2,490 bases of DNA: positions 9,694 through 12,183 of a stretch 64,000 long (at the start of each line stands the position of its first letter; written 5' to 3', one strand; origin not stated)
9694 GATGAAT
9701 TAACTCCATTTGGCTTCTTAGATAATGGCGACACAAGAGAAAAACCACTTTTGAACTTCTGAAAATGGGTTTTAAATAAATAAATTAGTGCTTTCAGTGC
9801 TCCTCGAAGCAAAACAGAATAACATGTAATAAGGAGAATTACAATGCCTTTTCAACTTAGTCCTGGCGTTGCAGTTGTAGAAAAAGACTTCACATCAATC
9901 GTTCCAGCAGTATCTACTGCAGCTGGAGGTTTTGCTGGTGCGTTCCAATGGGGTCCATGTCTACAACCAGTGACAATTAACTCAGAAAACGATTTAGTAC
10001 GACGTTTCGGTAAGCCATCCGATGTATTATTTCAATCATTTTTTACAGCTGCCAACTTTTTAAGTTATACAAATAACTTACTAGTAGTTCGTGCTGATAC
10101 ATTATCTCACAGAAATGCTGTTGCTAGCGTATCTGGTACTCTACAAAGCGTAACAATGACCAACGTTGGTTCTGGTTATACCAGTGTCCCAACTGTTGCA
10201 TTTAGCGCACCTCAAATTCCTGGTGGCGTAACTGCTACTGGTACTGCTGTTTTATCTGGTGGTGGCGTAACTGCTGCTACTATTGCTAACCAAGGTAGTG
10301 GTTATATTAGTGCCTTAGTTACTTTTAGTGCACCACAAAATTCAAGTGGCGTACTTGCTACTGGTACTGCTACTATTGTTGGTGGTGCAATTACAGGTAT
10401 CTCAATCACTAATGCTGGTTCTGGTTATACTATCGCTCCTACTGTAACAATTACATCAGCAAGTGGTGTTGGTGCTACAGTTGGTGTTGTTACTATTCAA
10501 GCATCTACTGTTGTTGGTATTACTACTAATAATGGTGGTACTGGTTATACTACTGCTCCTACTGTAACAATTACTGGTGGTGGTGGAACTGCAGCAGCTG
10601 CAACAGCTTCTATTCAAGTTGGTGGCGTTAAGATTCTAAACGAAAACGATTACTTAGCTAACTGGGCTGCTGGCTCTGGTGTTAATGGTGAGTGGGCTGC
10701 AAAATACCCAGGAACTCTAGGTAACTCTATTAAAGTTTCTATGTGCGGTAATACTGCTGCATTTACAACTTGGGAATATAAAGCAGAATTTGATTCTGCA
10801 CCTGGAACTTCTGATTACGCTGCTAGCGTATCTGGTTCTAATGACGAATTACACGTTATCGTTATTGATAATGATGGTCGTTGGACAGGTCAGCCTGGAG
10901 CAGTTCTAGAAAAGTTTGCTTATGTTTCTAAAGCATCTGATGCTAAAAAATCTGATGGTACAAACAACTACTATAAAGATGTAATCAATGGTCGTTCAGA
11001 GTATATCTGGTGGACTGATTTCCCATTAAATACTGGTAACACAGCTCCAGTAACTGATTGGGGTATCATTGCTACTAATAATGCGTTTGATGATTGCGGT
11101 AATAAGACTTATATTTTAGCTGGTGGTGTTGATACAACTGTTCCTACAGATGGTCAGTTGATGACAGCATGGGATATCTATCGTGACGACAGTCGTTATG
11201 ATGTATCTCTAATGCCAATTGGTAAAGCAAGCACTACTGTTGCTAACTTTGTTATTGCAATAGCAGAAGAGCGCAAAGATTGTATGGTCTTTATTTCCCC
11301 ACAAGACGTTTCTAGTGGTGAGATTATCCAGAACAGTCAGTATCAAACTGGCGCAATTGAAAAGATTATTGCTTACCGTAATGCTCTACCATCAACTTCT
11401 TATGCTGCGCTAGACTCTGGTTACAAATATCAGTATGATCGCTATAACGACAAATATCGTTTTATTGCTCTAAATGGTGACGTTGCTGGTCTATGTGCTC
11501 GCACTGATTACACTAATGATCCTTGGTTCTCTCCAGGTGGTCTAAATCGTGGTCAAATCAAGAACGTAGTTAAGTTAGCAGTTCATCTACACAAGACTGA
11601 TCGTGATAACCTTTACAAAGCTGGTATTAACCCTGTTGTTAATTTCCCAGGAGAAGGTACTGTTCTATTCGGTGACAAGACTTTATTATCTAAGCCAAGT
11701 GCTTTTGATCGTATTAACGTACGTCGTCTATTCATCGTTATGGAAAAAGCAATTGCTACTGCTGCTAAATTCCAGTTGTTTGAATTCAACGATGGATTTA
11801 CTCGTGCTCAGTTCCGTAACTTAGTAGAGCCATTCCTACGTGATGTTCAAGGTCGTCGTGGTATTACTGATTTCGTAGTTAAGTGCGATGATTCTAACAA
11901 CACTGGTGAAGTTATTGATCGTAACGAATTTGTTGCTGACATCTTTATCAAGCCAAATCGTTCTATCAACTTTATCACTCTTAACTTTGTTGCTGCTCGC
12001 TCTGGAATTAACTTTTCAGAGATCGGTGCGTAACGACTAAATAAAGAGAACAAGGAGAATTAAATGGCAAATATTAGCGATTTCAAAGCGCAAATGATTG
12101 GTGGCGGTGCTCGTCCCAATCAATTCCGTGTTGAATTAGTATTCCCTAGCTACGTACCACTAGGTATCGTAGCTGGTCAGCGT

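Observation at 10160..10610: Repeat-domain insertion in the tail sheath shared with a neck protein, with a near-identical 34-nt DNA duplication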

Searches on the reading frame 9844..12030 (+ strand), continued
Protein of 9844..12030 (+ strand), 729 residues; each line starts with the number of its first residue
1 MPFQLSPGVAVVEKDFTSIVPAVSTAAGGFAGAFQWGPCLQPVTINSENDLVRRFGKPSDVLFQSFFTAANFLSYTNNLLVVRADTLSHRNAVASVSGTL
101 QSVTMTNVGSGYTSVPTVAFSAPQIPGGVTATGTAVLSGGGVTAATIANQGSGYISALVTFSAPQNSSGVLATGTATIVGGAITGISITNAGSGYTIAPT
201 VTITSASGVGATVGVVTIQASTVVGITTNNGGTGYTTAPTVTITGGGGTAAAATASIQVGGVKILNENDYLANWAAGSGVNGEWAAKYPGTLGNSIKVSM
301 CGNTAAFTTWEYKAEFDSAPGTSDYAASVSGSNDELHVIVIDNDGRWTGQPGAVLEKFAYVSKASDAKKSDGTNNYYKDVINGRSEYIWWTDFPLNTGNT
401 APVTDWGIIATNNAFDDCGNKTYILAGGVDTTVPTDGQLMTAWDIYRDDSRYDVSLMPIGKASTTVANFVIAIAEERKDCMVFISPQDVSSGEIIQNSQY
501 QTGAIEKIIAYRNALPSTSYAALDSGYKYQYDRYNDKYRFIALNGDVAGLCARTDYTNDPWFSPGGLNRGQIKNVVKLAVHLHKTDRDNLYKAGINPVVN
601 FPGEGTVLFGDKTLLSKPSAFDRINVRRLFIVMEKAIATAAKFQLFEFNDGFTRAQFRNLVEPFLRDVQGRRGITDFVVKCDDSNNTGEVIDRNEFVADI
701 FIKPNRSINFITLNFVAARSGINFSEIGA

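Call 31: predict_structure(alignment_id=A1)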
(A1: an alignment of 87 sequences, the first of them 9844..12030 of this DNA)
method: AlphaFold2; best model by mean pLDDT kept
length: 729 residues; sequences in the alignment: 87
mean_pLDDT: 74.3   pTM: 0.66
mean pLDDT of the five models: 74.3, 73.4, 72.9, 72.9, 72.4
residues with pLDDT >= 90: 217; 70-90: 303; 50-70: 49; < 50: 160
segments of 3 or more residues with pLDDT < 50: 1-25, 546-575, 609-623, 630-632, 634-653, 667-686, 688-729
pLDDT, mean of each block of 10 residues (from residue 1): 26 30 57 85 84 84 86 73 86 85 90 90 82 90 91 90 88 92 91 89 89 91 89 85 90 89 84 68 83 91 87 92 92 94 87 93 90 89 89 79 86 90 89 89 88 80 94 82 86 77 82 83 78 77 57 36 30 57 77 72 51 38 50 45 40 50 48 44 46 45 40 41 34
secondary structure, 60 per line:
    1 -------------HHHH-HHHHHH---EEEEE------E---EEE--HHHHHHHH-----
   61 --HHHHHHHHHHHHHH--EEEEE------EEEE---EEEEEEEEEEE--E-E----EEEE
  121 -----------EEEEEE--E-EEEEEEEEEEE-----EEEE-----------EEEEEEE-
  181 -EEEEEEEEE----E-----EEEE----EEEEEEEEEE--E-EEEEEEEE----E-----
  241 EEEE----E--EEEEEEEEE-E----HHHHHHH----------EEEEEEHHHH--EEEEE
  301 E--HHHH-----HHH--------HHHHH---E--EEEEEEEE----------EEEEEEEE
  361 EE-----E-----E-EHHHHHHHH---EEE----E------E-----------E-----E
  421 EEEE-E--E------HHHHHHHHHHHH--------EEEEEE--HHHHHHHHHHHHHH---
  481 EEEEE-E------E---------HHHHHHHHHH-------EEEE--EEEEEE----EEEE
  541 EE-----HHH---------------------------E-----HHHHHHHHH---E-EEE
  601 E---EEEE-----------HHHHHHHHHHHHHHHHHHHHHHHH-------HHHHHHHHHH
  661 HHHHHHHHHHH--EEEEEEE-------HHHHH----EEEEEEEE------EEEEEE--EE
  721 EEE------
elements in order (helices of 4 or more, strands of 3 or more residues): H14-17 H19-24 E28-32 E43-45 H48-55 H63-76 E79-83 E90-93 E97-107 E117-120 E132-137 E142-152 E158-161 E173-179 E182-190 E201-204 E209-218 E223-230 E241-244 E252-260 H267-273 E284-289 H290-293 E296-301 H304-307 H324-328 E335-342 E353-362 H377-384 E388-390 E420-424 H436-447 E456-461 H464-477 E481-485 H504-513 E521-524 E527-532 E537-542 H584-592 E598-601 E605-608 H620-643 H651-671 E674-680 H688-692 E697-704 E711-716 E719-723

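Call 47: get_annotated_region(hit=H9, flank=300)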
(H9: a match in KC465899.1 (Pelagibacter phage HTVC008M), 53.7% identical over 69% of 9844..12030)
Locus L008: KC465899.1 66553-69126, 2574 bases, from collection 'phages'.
description: Pelagibacter phage HTVC008M, complete genome.
organism: Pelagibacter phage HTVC008M (NCBI taxid 1283076)
taxonomy: Viruses; Duplodnaviria; Heunggongvirae; Uroviricota; Caudoviricetes; Kyanoviridae
host: Candidatus Pelagibacter ubique HTCC1062; source: -; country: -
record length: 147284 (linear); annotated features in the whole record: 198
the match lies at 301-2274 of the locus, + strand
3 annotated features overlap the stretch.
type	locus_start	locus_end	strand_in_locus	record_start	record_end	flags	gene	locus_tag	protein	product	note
CDS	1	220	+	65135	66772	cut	-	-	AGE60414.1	terminasee large subunit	-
CDS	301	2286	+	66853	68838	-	-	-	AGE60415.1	tail sheath protein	-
CDS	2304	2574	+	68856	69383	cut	-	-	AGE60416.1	tail tube monomer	-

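Call 48: get_annotated_region(hit=H2, flank=300)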
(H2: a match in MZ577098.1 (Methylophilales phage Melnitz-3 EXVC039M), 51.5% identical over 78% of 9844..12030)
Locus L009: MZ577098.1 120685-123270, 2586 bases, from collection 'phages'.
description: Methylophilales phage Melnitz-3 EXVC039M, complete genome.
organism: Methylophilales phage Melnitz-3 EXVC039M (NCBI taxid 2832341)
taxonomy: Viruses; Duplodnaviria; Heunggongvirae; Uroviricota; Caudoviricetes; Kyanoviridae
host: Methylophilales_sp._H5P1; source: -; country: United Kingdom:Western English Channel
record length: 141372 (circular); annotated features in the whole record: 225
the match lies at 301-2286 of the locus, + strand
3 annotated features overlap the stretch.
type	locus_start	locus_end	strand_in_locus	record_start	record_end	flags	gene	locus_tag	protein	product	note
CDS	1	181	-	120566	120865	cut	-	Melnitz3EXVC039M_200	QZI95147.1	hypothetical protein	-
CDS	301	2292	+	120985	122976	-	-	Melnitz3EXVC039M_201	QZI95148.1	tail sheath protein subtilisin-like domain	-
CDS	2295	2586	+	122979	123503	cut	-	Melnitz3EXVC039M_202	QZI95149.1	tail tube protein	-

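Call 49: get_annotated_region(hit=H1, flank=300)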
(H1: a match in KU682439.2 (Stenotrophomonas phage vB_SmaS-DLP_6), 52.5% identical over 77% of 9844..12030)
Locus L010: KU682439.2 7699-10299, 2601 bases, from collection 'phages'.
description: Stenotrophomonas phage vB_SmaS-DLP_6, complete genome.
organism: Stenotrophomonas phage vB_SmaS-DLP_6 (NCBI taxid 1651816)
taxonomy: Viruses; Duplodnaviria; Heunggongvirae; Uroviricota; Caudoviricetes
host: Stenotrophomonas maltophilia D1571; source: soil; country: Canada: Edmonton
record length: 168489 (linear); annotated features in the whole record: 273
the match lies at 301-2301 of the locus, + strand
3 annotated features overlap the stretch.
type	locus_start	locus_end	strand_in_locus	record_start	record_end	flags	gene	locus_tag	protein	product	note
CDS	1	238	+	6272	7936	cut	-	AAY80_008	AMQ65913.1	large terminase subunit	-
CDS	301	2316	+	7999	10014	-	-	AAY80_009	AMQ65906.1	tail sheath protein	-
CDS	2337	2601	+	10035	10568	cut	-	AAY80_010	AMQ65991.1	tail tube protein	-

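Call 50: get_annotated_region(hit=H29, flank=300)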
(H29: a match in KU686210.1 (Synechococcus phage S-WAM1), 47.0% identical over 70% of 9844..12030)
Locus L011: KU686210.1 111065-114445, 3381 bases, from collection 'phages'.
description: Synechococcus phage S-WAM1 isolate 0810PA09, complete genome.
organism: Synechococcus phage S-WAM1 (NCBI taxid 1815521)
taxonomy: Viruses; Duplodnaviria; Heunggongvirae; Uroviricota; Caudoviricetes; Kyanoviridae; Sokavirus; Sokavirus swam1
host: Synechococcus sp.; source: -; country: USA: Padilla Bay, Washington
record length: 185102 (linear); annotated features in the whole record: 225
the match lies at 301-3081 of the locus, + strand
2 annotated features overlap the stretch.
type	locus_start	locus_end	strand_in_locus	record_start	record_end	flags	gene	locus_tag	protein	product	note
CDS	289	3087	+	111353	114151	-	-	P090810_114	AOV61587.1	tail sheath monomer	-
CDS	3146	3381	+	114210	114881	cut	-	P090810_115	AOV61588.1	tail tube protein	-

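Call 51: get_annotated_region(hit=H23, flank=300)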
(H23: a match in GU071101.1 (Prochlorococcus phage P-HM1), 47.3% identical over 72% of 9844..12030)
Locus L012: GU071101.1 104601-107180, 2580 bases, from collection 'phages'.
description: Prochlorococcus phage P-HM1, complete genome.
organism: Prochlorococcus phage P-HM1 (NCBI taxid 445700)
taxonomy: Viruses; Duplodnaviria; Heunggongvirae; Uroviricota; Caudoviricetes; Eurybiavirus; Eurybiavirus PHM2
host: Prochlorococcus sp. MED4; source: -; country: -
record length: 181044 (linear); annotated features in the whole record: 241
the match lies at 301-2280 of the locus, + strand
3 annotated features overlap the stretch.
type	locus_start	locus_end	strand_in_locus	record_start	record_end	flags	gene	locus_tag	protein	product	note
CDS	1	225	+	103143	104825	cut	gp17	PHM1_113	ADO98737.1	terminase DNA packaging enzyme large subunit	T4-LIKE GC: 124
CDS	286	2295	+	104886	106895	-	gp18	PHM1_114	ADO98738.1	tail sheath monomer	T4-LIKE GC: 125; similar to Synechococcus phage S-SM1 protein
CDS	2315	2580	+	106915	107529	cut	gp19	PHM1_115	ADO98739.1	tail tube monomer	T4-LIKE GC: 126; similar to Synechococcus phage S-SM1 protein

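Call 52: get_annotated_region(hit=H37, flank=300)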
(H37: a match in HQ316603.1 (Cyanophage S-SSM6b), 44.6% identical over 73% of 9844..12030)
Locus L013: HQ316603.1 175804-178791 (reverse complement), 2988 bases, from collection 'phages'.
description: Cyanophage S-SSM6b genomic sequence.
organism: Cyanophage S-SSM6b (NCBI taxid 682651)
taxonomy: Viruses; Duplodnaviria; Heunggongvirae; Uroviricota; Caudoviricetes; Kyanoviridae; Greenvirus
host: Synechococcus sp. WH8109; source: Atlantic: W Sargasso Sea; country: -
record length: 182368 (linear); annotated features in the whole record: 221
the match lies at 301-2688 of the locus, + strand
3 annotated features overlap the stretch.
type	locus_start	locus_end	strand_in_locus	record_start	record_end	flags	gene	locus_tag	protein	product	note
CDS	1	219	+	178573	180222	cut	-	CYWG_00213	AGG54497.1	terminase large subunit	-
CDS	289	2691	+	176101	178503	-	-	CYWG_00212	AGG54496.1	tail sheath protein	-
CDS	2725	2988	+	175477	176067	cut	-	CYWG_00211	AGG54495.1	tail tube protein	similar to gp19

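Call 98: list_cluster_members(proteins=[window:9844-12030:+, P0044, P0108, P0051, P0080])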
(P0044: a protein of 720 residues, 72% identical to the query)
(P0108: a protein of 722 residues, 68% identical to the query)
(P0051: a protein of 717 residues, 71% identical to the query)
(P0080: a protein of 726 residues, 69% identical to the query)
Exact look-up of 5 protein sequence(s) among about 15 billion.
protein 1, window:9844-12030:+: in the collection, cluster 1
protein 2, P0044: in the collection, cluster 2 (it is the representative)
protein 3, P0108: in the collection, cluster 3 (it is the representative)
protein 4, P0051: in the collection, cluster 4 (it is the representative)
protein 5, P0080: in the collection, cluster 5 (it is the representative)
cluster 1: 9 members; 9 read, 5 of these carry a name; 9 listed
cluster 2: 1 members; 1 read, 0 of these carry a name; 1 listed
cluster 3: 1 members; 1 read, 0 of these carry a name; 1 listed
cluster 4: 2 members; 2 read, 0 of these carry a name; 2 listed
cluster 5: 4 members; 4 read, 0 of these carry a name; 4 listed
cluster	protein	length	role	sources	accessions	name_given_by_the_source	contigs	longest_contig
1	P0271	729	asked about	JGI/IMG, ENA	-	-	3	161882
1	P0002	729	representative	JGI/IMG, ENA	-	phage tail sheath protein FI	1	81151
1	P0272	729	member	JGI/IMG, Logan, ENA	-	hypothetical protein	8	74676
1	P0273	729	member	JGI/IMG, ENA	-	phage tail sheath protein FI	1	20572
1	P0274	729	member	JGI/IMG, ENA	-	phage tail sheath protein FI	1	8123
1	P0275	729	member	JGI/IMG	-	hypothetical protein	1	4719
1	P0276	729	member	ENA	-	-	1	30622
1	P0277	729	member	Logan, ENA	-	-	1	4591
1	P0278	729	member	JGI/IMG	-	-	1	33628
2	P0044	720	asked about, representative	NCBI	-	-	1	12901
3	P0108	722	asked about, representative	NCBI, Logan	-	-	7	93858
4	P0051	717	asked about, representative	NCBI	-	-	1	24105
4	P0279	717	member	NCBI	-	-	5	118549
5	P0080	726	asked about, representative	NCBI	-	-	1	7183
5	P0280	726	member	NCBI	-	-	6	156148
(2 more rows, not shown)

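Call 100: get_annotated_region(hit=H7, flank=300)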
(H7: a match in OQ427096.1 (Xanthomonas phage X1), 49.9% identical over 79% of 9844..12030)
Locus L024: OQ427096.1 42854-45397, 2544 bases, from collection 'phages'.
description: Xanthomonas phage X1, complete genome.
organism: Xanthomonas phage X1 (NCBI taxid 2511832)
taxonomy: Viruses; Duplodnaviria; Heunggongvirae; Uroviricota; Caudoviricetes
host: Xanthomonas campestris pv. campestris str. 8004; source: cave sediment; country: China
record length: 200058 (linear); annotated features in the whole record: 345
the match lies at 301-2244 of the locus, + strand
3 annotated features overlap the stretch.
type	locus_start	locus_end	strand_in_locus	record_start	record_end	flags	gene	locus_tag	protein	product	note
CDS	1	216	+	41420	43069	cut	-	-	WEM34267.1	terminase large subunit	-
CDS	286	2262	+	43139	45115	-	-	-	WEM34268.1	tail sheath protein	-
CDS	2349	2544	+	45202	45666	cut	-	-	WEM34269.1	hypothetical protein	-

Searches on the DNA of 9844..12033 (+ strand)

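Call 6: search_dna_similar(query=window:9844-12033:+, collection=phages, mode=near, max_rows=20)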
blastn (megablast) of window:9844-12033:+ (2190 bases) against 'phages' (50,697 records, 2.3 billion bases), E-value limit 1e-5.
No match.
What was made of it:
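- Tried and rejected: Megablast of the gene against 50,697 phage records found no match, so the phage is uncultured (call 6).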
